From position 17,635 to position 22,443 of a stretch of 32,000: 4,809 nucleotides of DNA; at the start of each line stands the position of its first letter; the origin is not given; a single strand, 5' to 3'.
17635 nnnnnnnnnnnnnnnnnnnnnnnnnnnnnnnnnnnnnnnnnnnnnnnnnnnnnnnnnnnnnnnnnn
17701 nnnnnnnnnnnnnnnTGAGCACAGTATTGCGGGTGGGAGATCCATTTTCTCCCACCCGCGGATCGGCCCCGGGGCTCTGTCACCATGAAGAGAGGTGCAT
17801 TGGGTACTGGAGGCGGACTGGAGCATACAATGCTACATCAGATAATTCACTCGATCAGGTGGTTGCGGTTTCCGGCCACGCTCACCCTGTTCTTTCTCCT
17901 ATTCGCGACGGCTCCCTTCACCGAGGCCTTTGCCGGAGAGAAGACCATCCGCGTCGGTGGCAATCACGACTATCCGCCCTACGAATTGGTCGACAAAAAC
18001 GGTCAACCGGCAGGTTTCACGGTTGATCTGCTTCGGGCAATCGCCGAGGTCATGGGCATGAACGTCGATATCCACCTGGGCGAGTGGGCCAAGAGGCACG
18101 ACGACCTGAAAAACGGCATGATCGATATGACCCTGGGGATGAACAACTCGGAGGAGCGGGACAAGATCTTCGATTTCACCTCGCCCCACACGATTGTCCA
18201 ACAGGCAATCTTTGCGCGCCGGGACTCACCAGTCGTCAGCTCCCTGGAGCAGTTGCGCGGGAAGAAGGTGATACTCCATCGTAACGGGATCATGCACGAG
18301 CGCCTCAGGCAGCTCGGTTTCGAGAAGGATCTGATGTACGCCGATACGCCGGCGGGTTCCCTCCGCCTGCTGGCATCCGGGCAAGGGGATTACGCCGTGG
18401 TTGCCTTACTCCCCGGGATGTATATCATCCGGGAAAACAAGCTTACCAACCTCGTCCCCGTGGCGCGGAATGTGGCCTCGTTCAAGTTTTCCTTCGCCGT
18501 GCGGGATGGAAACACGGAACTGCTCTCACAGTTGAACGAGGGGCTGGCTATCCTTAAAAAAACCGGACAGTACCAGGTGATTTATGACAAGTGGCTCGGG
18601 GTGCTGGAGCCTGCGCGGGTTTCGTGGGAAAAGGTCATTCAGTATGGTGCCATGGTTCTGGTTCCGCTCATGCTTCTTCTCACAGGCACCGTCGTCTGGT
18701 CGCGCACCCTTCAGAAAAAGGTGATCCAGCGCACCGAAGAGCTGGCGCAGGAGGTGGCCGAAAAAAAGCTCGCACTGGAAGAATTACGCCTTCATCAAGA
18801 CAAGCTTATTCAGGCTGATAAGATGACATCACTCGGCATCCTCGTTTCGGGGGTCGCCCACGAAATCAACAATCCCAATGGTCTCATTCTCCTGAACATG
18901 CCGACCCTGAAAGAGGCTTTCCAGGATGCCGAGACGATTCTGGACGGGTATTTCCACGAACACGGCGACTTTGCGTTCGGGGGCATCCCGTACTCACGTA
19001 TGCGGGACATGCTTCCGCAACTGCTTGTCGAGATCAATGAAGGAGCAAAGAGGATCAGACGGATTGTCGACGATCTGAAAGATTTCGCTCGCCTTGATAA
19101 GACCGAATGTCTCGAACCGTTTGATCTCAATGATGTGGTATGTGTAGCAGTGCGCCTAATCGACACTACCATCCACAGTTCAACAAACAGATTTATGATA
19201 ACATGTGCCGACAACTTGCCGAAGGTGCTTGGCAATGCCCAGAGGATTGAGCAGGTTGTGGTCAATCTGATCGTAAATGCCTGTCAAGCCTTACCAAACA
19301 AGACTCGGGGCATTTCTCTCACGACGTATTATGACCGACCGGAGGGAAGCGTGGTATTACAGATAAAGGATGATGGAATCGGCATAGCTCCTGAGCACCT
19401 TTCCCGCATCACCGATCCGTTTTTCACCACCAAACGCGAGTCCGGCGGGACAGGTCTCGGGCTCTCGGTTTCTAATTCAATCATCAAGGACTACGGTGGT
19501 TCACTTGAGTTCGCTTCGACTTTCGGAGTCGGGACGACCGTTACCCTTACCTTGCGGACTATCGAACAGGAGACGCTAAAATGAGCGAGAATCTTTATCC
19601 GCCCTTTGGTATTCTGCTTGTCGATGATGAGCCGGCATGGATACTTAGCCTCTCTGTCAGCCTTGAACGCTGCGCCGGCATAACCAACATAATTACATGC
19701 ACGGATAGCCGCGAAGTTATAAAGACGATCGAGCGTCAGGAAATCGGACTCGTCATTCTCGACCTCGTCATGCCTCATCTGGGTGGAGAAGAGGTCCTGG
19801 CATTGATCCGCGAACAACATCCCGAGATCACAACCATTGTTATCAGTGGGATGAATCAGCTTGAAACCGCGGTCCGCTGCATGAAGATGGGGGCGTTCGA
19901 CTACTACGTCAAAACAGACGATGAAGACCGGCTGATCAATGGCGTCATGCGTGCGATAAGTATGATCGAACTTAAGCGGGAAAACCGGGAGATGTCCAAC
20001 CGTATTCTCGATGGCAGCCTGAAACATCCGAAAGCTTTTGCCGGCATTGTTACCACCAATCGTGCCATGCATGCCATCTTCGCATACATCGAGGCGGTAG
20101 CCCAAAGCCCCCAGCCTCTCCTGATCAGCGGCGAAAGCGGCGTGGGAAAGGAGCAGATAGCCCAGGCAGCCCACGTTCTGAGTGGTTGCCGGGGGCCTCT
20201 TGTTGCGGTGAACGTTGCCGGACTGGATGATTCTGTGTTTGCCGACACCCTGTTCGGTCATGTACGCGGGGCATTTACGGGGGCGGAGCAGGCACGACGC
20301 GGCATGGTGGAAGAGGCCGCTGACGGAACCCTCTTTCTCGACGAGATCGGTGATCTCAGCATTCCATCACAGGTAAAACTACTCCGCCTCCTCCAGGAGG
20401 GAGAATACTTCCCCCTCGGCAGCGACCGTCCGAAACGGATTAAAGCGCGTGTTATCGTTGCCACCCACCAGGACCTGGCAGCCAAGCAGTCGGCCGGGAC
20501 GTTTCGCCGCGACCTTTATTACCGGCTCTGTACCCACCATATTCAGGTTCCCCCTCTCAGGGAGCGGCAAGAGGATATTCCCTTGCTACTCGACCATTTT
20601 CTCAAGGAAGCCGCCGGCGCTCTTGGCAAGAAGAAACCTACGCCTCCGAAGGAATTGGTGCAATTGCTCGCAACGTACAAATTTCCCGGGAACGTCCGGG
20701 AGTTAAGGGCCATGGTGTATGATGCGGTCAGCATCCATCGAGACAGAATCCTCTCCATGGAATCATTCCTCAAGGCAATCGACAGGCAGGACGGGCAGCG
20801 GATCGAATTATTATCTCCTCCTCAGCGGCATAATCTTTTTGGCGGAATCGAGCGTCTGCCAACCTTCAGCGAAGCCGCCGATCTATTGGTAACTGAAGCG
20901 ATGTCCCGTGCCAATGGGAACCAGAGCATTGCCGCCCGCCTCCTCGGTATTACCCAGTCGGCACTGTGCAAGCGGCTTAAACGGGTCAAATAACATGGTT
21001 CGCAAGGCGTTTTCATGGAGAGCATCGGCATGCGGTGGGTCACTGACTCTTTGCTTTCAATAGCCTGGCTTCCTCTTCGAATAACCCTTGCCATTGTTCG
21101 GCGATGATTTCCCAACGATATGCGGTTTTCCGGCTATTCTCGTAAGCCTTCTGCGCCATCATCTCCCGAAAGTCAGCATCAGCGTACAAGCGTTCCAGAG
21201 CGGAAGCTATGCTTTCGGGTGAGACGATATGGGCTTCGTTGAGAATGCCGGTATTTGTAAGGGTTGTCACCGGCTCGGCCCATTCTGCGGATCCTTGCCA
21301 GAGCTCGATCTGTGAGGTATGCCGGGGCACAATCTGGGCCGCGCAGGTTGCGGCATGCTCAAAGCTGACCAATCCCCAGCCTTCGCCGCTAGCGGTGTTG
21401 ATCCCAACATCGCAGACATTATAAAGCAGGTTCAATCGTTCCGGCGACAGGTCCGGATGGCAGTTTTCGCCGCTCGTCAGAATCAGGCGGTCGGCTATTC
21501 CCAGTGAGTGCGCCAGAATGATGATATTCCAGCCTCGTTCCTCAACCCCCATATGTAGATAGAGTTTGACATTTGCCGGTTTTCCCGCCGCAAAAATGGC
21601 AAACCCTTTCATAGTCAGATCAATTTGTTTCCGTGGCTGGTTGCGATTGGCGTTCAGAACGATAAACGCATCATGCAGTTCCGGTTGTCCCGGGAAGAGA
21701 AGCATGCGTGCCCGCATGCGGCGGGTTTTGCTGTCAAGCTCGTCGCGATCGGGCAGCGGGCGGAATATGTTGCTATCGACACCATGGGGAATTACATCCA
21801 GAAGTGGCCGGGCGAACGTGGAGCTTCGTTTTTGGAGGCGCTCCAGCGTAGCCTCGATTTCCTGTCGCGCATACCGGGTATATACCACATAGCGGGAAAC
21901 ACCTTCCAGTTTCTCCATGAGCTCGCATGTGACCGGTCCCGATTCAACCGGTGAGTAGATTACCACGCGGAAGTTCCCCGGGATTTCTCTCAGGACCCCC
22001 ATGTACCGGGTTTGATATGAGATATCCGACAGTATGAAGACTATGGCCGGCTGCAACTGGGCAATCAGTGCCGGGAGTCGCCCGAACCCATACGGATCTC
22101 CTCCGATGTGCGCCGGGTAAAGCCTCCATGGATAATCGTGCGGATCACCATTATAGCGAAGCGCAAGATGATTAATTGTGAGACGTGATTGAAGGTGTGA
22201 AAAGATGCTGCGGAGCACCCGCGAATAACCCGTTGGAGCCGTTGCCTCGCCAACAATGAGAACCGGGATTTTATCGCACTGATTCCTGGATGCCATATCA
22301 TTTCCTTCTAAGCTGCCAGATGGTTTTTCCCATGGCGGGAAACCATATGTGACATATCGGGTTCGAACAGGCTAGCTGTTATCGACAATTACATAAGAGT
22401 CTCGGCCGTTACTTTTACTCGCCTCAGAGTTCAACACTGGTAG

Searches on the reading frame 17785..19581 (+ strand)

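Call 6: search_protein_families(library=pfam, proteins=[window:17785-19581:+], max_evalue=0.001)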
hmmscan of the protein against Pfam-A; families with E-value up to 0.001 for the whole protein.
window:17785-19581:+ (599 aa): 3 families
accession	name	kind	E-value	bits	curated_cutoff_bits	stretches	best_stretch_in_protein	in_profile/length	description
PF00497.25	SBP_bac_3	-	3.5e-35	121.1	26.4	1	55-272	1-131/132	Bacterial extracellular solute-binding proteins, family 3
PF02518.31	HATPase_c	-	3.1e-24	86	26.4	1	484-591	2-108/111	Histidine kinase-, DNA gyrase B-, and HSP90-like ATPase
PF00512.31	HisKA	-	2e-06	28.2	26.9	0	408-438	34-64/66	His Kinase A (phospho-acceptor) domain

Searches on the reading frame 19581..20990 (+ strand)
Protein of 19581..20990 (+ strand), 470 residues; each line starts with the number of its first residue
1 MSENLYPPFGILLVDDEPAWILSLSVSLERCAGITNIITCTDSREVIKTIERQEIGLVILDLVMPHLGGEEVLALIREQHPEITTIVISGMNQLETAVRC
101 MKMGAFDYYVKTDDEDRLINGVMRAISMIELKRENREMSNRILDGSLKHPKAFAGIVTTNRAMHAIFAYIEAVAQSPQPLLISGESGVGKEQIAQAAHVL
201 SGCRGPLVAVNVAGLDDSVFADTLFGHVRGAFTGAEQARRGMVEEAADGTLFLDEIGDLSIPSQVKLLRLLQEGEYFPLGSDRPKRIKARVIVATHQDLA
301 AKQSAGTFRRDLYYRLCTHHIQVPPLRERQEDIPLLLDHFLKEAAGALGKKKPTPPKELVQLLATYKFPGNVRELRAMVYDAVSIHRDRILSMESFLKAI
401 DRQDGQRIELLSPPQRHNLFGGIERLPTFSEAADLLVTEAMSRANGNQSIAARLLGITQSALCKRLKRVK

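Call 6: search_protein_families(library=pfam, proteins=[window:19581-20990:+], max_evalue=0.001)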
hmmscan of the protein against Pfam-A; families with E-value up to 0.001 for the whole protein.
window:19581-20990:+ (470 aa): 5 families
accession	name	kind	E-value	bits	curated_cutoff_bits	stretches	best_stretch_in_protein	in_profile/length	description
PF00158.32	Sigma54_activat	-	8e-54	182.3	20.2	1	156-321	1-167/168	Sigma-54 interaction domain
PF00072.30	Response_reg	-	7.1e-21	74.9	30.2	1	11-120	1-108/111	Response regulator receiver domain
PF25601.1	AAA_lid_14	-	1.2e-19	70.3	27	1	327-404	1-78/87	AAA+ ATPase lid domain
PF14532.12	Sigma54_activ_2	-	5.9e-18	65.9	25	1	161-326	5-138/138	Sigma-54 interaction domain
PF02954.25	HTH_8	-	3.4e-06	27.1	22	1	437-468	10-41/42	Bacterial regulatory protein, Fis family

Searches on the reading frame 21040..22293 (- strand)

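Call 6: search_protein_families(library=pfam, proteins=[window:21040-22293:-], max_evalue=0.001)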
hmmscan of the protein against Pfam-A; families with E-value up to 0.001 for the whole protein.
window:21040-22293:- (417 aa): 0 families

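Call 76: search_protein_families(library=pfam, proteins=[window:21040-22293:-], max_evalue=1)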
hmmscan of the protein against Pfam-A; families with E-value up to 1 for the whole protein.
window:21040-22293:- (417 aa): 3 families
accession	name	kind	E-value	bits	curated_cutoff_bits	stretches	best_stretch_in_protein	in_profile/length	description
PF00534.26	Glycos_transf_1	-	0.002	18.1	26.4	1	207-385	13-171/172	Glycosyl transferases group 1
PF13524.12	Glyco_trans_1_2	-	0.0062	16.9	25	1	279-401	32-142/144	Glycosyl transferase-like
PF12903.12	DUF3830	-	0.23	11.9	26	1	117-154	17-54/143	Protein of unknown function (DUF3830)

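Call 77: search_protein_families(library=ncbifam, proteins=[window:21040-22293:-], max_evalue=0.01)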
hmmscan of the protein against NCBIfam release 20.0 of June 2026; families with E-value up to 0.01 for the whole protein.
window:21040-22293:- (417 aa): 1 family
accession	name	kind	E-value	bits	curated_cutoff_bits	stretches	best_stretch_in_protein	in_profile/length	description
TIGR03449.1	mycothiol_MshA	equivalog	5e-07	29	462.5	1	165-406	190-401/406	D-inositol-3-phosphate glycosyltransferase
